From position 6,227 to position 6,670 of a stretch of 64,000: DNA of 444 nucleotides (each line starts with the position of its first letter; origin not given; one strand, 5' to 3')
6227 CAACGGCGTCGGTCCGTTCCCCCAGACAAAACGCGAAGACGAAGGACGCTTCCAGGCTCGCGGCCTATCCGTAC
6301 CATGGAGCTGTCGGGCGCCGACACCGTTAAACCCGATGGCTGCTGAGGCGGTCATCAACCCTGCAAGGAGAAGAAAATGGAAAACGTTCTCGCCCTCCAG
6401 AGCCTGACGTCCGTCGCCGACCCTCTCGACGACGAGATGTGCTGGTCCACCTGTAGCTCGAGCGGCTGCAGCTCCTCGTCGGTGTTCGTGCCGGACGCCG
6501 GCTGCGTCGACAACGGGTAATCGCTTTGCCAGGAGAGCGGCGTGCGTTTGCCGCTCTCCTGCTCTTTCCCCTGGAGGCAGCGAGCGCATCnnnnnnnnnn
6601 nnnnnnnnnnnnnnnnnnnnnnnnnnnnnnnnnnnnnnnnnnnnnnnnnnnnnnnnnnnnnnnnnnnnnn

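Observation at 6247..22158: Two-operon class III (LanKC) lanthipeptide cluster with a duplicated precursor, split by a permease gene and a CRISPR array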

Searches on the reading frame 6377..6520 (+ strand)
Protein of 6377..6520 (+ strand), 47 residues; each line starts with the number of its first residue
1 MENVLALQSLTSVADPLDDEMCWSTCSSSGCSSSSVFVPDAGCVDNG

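Call 28: search_protein_families(library=ncbifam, proteins=[window:6377-6520:+], max_evalue=0.001)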
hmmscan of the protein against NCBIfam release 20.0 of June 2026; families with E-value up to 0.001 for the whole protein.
window:6377-6520:+ (47 aa): 0 families

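Call 50: find_related_loci(query=A3, collection=genome_contigs, flank=10000)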
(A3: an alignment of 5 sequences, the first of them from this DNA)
Query A3 (47 aa) in genome_contigs; peptide patterns used: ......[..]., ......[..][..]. (x = any residue, [..] = any of these).
142 stretches matched a pattern; 4 encode a relative of the query (tblastn E <= 1e-3); 4 distinct loci.
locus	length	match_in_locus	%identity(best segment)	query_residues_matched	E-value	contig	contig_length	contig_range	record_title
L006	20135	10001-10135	67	1-45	4e-18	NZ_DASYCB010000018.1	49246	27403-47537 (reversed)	MAG: Luteibacter sp. isolate SMAG_U4922 k141_3220307, whole genome shotgun sequence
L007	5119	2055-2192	89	1-46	5e-14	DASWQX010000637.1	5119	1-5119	MAG TPA_asm: Thermoanaerobaculia bacterium isolate SMAG_U3506 k141_2759771, whole genome shotgun sequence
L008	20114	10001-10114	79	1-38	5e-10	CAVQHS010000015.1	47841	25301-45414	MAG: uncultured Acidobacteriaceae bacterium isolate MFD09567.bin.1.71 genome assembly, contig: contig_58451, whole genom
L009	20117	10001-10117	69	1-39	4e-9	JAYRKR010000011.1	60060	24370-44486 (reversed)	MAG: Luteimonas sp. isolate XM2_XAASGE1bin.20 NODE_472_length_60060_cov_3.429346, whole genome shotgun sequence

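Call 56: find_related_loci(query=A3, collection=metagenome_contigs, flank=10000)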
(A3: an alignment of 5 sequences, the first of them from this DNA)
Query A3 (47 aa) in metagenome_contigs; peptide patterns used: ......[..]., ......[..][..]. (x = any residue, [..] = any of these).
180 stretches matched a pattern; 10 encode a relative of the query (tblastn E <= 1e-3); 10 distinct loci.
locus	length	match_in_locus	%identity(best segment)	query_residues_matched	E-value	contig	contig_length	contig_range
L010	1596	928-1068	98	1-47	7e-29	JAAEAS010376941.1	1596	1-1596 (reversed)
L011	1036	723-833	57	1-37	1e-12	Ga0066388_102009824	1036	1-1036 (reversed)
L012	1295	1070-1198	81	1-43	9e-13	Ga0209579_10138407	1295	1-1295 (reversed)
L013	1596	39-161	80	1-41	3e-12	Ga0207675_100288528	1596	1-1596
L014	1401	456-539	71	1-28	3e-11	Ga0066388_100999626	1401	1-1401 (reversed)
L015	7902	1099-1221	70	2-45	5e-10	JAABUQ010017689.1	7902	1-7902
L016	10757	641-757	74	1-39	5e-9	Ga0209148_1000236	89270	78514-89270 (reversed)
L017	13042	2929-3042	79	1-38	6e-9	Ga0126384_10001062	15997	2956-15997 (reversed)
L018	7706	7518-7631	79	1-38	1e-8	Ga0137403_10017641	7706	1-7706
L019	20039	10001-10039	85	23-35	4e-5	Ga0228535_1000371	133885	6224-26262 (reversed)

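Call 99: search_protein_representatives(protein=window:6377-6517:+)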
Query: 47 residues. Proteins with E-value up to 0.001 (for the whole library): 6; up to 1e-10: 3; up to 1e-30: 0. The best 6 are listed.
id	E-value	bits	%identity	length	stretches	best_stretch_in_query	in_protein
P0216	2.0e-21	89.4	96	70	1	1-46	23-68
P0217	3.7e-12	60.8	79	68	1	1-39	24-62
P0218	6.2e-12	60.1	70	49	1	1-43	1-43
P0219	2.8e-06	42.6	60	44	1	1-40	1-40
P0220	3.4e-06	42.4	64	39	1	1-34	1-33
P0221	1.9e-04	37.0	39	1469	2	5-32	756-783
